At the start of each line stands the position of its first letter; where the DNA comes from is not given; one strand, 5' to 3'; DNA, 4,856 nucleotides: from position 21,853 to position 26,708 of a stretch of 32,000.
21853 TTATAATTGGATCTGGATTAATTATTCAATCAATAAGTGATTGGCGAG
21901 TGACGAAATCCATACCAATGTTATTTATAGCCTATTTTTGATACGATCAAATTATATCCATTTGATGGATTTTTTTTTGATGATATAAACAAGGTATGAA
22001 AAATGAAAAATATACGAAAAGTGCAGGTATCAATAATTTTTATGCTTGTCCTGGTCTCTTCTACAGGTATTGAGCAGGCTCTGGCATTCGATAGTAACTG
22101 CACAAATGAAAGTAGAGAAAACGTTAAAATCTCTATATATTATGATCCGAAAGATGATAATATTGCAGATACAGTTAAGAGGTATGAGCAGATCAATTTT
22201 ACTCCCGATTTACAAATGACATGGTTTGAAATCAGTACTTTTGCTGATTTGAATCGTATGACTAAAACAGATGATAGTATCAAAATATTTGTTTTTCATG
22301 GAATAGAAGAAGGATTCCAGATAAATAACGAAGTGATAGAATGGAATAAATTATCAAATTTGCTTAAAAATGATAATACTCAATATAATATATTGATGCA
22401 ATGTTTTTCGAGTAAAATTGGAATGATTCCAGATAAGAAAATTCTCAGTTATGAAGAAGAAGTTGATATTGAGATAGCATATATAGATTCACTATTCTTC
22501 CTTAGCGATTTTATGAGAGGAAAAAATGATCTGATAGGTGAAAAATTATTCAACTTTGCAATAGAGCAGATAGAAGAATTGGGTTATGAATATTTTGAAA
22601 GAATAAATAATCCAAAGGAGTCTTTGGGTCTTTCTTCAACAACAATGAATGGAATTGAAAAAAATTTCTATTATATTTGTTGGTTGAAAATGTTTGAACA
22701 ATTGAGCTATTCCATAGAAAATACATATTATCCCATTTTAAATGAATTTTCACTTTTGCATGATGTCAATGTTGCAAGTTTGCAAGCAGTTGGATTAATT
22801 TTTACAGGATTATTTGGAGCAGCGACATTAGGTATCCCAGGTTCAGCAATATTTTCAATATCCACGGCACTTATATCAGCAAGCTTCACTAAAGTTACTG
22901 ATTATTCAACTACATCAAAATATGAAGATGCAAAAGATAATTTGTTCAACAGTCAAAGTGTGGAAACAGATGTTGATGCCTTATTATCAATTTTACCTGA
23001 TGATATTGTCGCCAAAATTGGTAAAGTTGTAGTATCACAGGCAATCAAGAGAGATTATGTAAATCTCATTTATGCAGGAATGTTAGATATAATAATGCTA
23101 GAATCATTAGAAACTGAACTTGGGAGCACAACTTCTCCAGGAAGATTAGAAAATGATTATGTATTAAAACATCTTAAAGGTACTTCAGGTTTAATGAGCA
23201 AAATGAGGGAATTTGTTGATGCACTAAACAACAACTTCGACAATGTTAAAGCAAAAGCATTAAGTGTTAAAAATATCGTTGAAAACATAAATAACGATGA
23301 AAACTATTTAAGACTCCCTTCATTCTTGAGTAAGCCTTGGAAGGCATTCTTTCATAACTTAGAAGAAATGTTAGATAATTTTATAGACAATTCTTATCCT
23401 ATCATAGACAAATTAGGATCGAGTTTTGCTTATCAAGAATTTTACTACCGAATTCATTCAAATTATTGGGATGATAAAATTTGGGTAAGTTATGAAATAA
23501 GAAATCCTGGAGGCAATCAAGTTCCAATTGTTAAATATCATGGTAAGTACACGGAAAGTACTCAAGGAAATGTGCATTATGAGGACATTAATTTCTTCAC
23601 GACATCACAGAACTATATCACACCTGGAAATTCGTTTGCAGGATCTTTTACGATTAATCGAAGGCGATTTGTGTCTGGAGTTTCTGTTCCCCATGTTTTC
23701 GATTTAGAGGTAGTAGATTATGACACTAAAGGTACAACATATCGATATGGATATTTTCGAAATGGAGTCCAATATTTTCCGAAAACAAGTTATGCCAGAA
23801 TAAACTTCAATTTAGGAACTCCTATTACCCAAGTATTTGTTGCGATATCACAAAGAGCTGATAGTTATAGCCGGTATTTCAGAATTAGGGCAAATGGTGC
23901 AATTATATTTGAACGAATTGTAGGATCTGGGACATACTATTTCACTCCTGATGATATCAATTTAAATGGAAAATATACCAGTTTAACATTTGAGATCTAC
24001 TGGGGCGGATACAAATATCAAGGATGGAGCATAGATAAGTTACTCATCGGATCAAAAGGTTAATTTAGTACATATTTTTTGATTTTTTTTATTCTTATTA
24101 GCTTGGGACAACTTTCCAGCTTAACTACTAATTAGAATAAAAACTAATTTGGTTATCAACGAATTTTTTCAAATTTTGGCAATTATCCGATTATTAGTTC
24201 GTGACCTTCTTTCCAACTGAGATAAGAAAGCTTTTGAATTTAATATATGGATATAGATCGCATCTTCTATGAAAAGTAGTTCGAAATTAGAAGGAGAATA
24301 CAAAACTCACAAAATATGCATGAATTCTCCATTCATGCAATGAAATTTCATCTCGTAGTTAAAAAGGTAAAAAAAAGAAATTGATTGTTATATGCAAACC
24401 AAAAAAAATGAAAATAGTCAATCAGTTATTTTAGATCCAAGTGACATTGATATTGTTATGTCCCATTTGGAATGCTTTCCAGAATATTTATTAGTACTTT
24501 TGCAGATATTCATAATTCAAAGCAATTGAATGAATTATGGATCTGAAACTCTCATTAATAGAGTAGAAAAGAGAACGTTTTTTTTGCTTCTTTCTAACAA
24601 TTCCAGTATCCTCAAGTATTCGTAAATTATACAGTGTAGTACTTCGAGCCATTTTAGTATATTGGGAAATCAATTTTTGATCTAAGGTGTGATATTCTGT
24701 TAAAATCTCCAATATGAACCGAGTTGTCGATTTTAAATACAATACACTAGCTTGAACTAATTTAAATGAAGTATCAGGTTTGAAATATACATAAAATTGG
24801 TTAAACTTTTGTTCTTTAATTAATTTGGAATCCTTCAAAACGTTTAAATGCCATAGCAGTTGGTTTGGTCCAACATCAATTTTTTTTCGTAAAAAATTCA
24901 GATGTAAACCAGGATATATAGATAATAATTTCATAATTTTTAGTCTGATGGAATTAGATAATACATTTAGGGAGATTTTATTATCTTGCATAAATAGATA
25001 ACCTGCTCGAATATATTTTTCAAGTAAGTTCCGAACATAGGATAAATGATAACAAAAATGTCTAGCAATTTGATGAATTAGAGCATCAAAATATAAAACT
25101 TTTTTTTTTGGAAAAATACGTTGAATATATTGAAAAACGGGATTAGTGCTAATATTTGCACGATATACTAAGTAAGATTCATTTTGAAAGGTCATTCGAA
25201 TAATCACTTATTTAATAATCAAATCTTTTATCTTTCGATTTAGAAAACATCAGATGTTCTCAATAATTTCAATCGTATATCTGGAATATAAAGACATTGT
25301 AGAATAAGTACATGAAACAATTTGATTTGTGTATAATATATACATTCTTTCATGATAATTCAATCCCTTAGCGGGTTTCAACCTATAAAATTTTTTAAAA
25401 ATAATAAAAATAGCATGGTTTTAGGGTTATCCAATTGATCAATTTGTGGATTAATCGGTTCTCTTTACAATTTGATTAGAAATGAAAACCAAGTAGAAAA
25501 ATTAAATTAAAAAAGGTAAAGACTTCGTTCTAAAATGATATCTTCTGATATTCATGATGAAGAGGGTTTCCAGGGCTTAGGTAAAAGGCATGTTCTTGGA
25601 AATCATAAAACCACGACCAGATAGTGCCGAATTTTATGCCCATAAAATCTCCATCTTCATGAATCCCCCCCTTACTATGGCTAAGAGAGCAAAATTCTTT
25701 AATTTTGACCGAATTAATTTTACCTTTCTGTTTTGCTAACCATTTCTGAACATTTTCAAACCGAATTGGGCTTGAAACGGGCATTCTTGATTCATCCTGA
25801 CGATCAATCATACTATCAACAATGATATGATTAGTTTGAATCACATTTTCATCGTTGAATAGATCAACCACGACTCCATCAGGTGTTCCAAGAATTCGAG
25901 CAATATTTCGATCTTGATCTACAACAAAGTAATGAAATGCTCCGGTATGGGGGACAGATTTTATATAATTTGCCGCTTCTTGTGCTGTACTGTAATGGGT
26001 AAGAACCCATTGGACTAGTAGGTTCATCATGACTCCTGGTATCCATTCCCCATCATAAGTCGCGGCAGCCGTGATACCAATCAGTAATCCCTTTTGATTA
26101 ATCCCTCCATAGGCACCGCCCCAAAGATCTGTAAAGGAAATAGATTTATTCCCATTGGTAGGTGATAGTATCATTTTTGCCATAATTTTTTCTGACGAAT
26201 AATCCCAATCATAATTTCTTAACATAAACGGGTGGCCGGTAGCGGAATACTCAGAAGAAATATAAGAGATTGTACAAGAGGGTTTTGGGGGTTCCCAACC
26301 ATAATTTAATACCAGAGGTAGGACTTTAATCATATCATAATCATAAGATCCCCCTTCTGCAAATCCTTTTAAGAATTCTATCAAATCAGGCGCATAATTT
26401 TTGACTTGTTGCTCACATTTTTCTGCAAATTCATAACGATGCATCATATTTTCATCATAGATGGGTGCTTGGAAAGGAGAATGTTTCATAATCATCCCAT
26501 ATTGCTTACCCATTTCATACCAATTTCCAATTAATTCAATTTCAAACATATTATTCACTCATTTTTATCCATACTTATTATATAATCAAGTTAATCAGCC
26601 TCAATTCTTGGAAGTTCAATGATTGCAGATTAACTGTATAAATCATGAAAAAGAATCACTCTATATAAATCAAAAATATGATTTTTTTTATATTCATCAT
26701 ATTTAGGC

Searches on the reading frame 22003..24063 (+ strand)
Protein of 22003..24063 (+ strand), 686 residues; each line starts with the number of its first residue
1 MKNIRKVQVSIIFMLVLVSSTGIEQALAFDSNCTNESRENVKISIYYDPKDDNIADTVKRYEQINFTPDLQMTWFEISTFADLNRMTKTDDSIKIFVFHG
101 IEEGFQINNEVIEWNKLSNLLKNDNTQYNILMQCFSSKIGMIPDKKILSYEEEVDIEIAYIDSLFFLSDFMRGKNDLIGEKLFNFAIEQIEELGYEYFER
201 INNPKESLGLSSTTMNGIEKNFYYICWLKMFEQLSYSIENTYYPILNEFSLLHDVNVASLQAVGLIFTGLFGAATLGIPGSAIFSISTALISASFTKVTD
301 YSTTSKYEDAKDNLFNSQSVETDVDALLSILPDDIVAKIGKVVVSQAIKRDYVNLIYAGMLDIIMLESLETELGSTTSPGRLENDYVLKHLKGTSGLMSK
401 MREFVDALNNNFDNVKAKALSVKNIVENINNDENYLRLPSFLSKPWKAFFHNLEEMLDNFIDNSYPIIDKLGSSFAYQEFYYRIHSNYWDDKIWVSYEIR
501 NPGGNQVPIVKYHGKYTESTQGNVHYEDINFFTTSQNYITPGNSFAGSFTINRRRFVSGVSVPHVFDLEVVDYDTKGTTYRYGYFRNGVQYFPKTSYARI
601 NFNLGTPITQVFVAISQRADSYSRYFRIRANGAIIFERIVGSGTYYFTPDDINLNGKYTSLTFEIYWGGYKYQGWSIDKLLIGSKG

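Call 7: search_protein_families(library=pfam, proteins=[window:22003-24063:+], max_evalue=0.01)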
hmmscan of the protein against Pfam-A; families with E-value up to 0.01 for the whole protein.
window:22003-24063:+ (686 aa): 0 families

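Call 45: search_protein_families(library=pfam, proteins=[window:22003-24063:+], max_evalue=0.1)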
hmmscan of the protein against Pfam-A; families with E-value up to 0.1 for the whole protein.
window:22003-24063:+ (686 aa): 1 family
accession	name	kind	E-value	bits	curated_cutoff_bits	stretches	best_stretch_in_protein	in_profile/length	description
PF04129.18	Vps52_CC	-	0.035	14.3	26.5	1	278-347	77-146/173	Vps52/Sac2 family, coiled-coil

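Call 66: search_protein_families(library=padloc, proteins=[window:22003-24063:+], max_evalue=0.001)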
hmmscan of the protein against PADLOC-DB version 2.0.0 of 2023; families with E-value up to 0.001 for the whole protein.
window:22003-24063:+ (686 aa): 0 families

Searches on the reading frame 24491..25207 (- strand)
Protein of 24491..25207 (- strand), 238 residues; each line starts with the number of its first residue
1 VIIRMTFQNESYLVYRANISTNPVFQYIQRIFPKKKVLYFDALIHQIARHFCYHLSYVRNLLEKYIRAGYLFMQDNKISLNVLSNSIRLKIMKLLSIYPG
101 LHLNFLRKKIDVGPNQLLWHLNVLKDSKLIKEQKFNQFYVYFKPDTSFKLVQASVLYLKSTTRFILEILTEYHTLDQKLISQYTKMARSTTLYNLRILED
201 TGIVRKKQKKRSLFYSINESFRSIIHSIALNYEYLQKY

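Call 7: search_protein_families(library=pfam, proteins=[window:24491-25207:-], max_evalue=0.01)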
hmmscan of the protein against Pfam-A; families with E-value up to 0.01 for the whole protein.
window:24491-25207:- (238 aa): 7 families
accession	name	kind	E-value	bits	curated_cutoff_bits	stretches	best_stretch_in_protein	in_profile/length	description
PF24266.1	HTH_HVO_0163_N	-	3.2e-08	34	31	1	87-146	3-62/70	HVO_0163, N-terminal HTH domain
PF12840.13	HTH_20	-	7.9e-08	32.6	27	1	83-132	1-50/51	Helix-turn-helix domain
PF01022.26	HTH_5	-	5.7e-05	23.4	22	0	180-206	21-47/47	Bacterial regulatory protein, arsR family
PF13412.12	HTH_24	-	7.8e-05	22.6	21.9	0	165-205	8-48/48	Winged helix-turn-helix DNA-binding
PF13463.12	HTH_27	-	0.00024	21.7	22.2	1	158-217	1-64/68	Winged helix DNA-binding domain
PF09339.16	HTH_IclR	-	0.0029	17.8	22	0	165-206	8-50/52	IclR helix-turn-helix domain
PF09012.17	FeoC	-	0.0046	17.5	21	0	44-75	17-48/69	FeoC like transcriptional regulator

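Call 66: search_protein_families(library=padloc, proteins=[window:24491-25207:-], max_evalue=0.001)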
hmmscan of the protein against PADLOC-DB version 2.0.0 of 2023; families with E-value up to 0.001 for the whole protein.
window:24491-25207:- (238 aa): 4 families
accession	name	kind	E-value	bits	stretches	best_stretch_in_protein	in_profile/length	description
PDLC01438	Csa3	-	3e-10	38.6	2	80-142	142-199/305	"CAS-I,CAS-II,CAS-III,CAS-IV,CAS-V,CAS-VI; associated_signaling"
PDLC01720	Csa3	-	1.3e-06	26.9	0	81-143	20-87/118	Csa3_1_CAS-I-II-III-IV-V-VI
PDLC01434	CasR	-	4.4e-05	21.4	0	153-216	124-181/191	"CAS-I,CAS-II,CAS-III,CAS-IV,CAS-V,CAS-VI; associated_signaling"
PDLC01268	CasR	-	0.00068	17.6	0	157-219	121-178/179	"CAS-I,CAS-II,CAS-III,CAS-IV,CAS-V,CAS-VI; associated_signaling"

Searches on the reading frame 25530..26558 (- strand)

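Call 7: search_protein_families(library=pfam, proteins=[window:25530-26558:-], max_evalue=0.01)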
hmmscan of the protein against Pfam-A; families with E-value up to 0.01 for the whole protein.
window:25530-26558:- (342 aa): 1 family
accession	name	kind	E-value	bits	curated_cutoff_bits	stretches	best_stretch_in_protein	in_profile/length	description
PF03417.21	AAT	-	8.5e-20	71.8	23.2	1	110-332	7-223/225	Acyl-coenzyme A:6-aminopenicillanic acid acyl-transferase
